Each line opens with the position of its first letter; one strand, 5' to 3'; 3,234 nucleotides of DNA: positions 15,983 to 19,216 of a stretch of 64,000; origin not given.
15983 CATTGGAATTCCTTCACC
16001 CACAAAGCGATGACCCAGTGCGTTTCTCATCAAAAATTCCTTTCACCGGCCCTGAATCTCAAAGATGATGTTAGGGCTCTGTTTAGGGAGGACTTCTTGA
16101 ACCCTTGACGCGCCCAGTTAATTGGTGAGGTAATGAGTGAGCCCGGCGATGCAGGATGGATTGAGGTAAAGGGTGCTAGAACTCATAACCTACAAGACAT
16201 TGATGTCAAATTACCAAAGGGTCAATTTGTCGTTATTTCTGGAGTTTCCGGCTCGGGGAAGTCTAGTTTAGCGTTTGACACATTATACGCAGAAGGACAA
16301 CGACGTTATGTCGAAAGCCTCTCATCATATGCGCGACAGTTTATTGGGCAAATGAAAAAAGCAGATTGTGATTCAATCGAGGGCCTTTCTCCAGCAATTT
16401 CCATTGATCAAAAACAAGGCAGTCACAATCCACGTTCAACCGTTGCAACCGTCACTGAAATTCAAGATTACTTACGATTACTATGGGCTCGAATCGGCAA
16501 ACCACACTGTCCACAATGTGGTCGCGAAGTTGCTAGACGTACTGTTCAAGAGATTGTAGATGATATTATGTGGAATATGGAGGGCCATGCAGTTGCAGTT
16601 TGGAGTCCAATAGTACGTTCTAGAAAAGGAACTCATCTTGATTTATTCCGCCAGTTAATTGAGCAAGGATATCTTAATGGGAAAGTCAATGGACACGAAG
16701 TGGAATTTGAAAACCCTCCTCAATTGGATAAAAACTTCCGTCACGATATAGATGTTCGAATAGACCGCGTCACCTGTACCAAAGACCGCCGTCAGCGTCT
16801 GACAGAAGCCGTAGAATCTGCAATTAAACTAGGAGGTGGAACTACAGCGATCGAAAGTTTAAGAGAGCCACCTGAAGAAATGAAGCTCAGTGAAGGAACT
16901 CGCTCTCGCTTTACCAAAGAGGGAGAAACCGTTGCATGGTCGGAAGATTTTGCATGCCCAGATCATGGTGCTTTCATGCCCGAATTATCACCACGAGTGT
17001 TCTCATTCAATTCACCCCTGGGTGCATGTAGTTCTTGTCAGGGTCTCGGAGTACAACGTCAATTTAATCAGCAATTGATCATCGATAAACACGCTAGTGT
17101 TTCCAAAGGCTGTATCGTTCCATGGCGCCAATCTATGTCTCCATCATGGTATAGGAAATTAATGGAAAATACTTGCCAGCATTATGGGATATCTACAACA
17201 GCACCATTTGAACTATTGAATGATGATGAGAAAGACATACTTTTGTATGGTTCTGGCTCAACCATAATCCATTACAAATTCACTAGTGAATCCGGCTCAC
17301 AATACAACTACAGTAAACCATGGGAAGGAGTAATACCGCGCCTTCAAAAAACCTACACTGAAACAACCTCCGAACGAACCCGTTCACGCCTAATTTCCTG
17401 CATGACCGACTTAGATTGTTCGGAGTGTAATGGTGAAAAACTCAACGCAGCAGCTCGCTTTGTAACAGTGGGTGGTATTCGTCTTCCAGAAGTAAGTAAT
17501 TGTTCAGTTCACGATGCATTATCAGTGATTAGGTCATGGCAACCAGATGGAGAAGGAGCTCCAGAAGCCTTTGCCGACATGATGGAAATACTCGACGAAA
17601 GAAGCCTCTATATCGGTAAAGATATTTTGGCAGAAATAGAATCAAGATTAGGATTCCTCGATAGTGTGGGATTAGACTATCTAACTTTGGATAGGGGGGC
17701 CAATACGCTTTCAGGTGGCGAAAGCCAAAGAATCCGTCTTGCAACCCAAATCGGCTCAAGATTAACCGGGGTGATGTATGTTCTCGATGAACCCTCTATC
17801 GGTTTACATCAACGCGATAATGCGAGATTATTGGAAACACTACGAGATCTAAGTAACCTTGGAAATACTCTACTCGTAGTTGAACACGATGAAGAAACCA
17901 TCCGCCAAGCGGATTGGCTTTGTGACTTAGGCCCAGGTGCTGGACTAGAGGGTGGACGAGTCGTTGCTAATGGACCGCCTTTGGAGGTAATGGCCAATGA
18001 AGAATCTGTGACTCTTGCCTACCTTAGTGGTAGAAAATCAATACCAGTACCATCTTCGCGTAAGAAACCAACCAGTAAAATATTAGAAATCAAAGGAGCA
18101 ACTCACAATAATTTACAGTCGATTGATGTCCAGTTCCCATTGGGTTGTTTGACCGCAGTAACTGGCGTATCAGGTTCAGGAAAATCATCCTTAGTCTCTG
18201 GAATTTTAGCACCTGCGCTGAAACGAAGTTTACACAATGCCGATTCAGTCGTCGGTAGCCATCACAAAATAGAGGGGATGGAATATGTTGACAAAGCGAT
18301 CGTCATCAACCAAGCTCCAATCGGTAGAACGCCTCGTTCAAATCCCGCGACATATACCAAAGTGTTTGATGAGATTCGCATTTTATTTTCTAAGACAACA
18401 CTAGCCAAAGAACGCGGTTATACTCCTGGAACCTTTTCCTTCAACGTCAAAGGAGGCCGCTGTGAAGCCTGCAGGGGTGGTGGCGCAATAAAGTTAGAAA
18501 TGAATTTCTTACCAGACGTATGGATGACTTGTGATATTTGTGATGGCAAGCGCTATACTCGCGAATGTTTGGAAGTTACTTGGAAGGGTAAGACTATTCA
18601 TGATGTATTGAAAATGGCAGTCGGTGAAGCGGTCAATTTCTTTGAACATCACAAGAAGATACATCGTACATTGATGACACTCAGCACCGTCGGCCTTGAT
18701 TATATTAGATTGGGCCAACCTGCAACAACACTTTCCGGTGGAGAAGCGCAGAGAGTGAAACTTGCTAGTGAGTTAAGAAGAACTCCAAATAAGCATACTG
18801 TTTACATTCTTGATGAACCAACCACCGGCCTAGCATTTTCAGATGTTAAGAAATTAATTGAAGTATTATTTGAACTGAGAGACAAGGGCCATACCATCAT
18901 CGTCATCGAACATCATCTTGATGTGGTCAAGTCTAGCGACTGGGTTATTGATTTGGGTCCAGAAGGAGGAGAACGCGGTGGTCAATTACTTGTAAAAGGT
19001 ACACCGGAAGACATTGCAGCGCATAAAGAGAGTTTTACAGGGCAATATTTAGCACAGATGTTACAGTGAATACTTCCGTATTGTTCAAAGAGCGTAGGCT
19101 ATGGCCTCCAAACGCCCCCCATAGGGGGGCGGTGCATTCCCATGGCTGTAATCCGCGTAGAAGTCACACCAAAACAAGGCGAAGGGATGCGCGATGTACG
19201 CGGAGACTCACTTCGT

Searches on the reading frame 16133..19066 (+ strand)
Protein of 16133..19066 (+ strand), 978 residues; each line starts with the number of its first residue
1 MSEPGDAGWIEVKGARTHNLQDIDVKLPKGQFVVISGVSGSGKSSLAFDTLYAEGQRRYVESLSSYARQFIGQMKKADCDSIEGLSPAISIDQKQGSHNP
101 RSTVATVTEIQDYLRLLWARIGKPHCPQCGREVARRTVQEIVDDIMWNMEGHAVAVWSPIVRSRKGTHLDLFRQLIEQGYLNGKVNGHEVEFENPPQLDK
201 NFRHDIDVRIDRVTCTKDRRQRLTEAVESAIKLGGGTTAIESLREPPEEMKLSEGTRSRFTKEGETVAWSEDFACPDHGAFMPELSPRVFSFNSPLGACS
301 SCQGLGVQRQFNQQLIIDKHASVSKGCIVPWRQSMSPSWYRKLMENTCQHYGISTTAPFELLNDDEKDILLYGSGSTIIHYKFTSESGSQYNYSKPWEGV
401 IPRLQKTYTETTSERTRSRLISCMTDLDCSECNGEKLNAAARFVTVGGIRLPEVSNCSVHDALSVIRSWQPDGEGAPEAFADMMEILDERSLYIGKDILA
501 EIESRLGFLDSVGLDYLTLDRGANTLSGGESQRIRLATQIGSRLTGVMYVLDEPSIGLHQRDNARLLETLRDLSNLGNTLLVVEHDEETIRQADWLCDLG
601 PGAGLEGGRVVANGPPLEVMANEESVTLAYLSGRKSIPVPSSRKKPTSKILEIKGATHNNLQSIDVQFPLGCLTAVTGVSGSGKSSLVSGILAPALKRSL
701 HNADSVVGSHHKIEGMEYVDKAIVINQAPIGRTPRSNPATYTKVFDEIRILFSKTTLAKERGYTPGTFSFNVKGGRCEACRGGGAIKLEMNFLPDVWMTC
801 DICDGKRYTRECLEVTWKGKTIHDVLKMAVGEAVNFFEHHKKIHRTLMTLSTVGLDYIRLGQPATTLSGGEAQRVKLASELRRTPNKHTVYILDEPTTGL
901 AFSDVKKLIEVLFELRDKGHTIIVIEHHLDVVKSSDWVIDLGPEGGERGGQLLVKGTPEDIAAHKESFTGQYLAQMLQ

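Call 44: list_cluster_members(proteins=[window:16133-19066:+, window:19142-22162:+, window:54055-55449:-, window:55552-56466:-, window:31688-33463:-])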
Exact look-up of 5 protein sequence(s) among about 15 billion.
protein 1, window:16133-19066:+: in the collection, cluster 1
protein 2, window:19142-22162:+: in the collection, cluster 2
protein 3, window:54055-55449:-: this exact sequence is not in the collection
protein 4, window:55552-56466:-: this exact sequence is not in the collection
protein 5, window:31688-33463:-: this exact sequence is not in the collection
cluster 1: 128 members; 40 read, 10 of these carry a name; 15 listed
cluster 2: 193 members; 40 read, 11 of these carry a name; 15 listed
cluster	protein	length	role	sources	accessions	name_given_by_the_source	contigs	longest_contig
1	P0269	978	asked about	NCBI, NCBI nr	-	-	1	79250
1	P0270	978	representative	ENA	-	-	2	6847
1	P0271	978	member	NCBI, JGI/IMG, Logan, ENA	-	excinuclease ABC subunit A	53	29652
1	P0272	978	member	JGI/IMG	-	excinuclease ABC subunit A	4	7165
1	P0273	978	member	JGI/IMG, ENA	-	excinuclease ABC subunit A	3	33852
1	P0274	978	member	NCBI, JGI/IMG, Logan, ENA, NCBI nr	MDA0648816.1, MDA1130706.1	MAG: excinuclease ABC subunit UvrA [archaeon] | excinuclease ABC subunit UvrA [archaeon]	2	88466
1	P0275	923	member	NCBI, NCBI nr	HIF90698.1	MAG TPA: excinuclease ABC subunit UvrA, partial [Candidatus Poseidoniales archaeon] | excinuclease ABC subunit UvrA [Candidatus Poseidoniales archaeon]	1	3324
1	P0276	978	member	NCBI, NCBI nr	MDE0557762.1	MAG: excinuclease ABC subunit UvrA [Candidatus Poseidoniaceae archaeon] | excinuclease ABC subunit UvrA [Candidatus Poseidoniaceae archaeon]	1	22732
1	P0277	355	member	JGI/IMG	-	excinuclease ABC subunit A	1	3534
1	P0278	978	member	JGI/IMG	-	excinuclease ABC subunit A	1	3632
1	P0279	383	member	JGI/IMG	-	excinuclease ABC subunit A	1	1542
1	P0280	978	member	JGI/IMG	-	excinuclease ABC subunit A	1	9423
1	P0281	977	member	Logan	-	-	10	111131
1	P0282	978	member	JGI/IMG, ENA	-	-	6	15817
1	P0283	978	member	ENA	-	-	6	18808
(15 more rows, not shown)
